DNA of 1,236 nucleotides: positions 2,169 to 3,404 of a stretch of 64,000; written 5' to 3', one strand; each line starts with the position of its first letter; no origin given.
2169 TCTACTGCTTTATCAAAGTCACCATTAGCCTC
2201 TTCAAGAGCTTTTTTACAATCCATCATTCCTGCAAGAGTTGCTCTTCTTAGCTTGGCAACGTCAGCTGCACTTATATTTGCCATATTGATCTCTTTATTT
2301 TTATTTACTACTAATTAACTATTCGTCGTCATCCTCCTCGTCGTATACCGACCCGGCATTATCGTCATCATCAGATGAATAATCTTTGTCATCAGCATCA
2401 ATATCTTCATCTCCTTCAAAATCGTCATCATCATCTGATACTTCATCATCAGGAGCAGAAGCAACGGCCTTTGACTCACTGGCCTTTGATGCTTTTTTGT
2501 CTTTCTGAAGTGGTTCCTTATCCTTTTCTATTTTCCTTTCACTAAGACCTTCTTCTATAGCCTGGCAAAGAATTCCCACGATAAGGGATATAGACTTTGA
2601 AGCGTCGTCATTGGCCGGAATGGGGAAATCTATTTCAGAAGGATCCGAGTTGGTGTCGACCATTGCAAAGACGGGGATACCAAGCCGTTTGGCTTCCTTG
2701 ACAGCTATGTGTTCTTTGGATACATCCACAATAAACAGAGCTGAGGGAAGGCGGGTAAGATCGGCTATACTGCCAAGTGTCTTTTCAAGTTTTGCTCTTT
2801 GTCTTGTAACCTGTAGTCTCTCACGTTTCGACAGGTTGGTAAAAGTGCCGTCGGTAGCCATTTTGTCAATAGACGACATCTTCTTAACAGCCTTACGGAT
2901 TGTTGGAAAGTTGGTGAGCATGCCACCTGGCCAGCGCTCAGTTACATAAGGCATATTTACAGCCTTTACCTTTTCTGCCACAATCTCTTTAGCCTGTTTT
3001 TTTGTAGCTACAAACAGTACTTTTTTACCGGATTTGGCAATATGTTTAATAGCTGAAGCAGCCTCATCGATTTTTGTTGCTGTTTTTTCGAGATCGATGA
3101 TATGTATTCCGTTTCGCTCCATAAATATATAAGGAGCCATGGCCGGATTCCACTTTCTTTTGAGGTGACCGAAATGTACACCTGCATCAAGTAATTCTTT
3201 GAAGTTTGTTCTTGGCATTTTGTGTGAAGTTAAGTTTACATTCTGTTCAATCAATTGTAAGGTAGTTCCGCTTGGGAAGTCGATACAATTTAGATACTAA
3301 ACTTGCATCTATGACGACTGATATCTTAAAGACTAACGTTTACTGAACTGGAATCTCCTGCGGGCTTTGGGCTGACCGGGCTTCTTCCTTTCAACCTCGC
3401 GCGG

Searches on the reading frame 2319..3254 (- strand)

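Call 78: search_protein_families(library=pfam, proteins=[window:2319-3254:-], max_evalue=0.001)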
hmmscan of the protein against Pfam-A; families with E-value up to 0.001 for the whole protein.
window:2319-3254:- (311 aa): 1 family
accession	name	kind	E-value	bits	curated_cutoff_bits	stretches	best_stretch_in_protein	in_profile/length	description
PF00318.25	Ribosomal_S2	-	3.1e-94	314.7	26.1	1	21-236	1-216/216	Ribosomal protein S2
